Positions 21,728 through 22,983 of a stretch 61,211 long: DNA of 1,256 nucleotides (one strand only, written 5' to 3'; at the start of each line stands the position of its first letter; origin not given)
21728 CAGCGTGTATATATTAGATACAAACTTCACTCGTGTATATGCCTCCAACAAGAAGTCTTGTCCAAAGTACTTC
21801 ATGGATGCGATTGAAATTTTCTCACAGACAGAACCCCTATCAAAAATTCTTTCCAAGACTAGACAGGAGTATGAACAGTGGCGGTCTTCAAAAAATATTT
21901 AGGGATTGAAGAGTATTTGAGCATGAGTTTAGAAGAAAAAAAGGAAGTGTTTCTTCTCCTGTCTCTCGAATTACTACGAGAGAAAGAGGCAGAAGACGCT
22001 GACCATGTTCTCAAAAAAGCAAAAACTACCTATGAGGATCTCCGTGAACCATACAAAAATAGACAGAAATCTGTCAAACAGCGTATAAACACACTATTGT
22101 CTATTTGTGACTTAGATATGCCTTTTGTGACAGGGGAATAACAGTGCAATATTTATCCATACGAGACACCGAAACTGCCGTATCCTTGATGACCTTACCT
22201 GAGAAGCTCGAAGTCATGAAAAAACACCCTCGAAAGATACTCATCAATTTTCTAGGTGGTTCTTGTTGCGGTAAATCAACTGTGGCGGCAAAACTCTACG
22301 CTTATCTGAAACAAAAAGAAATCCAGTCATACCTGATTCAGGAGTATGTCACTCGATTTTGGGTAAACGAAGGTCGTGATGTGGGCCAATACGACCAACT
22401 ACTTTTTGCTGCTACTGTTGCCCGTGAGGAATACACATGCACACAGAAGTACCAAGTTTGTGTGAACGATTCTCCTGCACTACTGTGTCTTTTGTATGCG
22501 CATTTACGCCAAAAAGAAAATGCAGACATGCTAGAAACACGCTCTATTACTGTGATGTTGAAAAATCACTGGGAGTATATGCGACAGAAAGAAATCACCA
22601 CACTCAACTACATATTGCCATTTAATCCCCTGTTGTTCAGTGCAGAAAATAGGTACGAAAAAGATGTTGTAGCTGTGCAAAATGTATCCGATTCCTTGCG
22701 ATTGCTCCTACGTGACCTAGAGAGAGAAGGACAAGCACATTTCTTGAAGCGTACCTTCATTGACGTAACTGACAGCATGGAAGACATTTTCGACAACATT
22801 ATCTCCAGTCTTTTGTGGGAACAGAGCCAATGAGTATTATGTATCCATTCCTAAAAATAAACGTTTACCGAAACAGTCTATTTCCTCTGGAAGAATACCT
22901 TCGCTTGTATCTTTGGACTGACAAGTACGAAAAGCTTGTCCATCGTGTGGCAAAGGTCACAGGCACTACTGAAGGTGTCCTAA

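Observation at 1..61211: The word (GA)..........(TA) is about 50-fold over-represented, on both strands and in all reading frames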

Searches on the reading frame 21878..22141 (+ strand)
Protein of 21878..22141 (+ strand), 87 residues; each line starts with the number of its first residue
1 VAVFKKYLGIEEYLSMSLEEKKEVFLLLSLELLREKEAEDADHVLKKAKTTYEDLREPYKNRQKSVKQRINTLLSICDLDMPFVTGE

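Call 67: search_protein_families(library=pfam, max_evalue=0.01, proteins=[window:21878-22141:+])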
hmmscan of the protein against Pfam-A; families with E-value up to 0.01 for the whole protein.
window:21878-22141:+ (87 aa): 1 family
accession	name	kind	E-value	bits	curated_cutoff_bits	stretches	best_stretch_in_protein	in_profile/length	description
PF02996.22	Prefoldin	-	0.00029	21.2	23.2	1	13-76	50-113/120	Prefoldin subunit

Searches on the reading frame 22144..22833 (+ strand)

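Call 29: search_protein_families(library=pfam, max_evalue=0.01, proteins=[window:22144-22833:+])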
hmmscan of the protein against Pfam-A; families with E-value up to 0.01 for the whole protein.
window:22144-22833:+ (229 aa): 3 families
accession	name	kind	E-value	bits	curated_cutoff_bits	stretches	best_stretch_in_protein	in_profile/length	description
PF13521.12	AAA_28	-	8.3e-09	36.3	27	1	34-131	2-102/164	AAA domain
PF00519.23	PPV_E1_C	-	0.00026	20.7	26.5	1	2-157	93-238/289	Papillomavirus helicase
PF01583.26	APS_kinase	-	0.006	17.1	21.1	0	32-75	3-46/152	Adenylylsulphate kinase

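Call 30: search_protein_families(library=phrogs, max_evalue=0.001, proteins=[window:22144-22833:+])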
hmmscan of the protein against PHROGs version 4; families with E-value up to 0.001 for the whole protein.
window:22144-22833:+ (229 aa): 1 family
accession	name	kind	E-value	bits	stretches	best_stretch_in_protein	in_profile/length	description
phrog_2107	-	other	2.8e-06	28.1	1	33-143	5-129/201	thymidylate kinase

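Call 75: search_protein_families(library=ncbifam, max_evalue=0.01, proteins=[window:22144-22833:+])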
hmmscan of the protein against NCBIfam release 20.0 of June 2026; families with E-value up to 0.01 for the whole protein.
window:22144-22833:+ (229 aa): 4 families
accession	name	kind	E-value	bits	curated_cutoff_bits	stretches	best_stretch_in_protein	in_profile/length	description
TIGR00235.1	udk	equivalog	0.00027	20.7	220.3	1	29-61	4-36/207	uridine kinase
NF003013.0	PRK03846.1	subfamily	0.00086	19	163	1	26-71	23-68/202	adenylyl-sulfate kinase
TIGR00455.1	apsK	equivalog_domain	0.0022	17.7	138.7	1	26-75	13-62/184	adenylyl-sulfate kinase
NF004018.0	PRK05480.1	equivalog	0.0049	16.3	180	0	30-64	5-39/210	uridine kinase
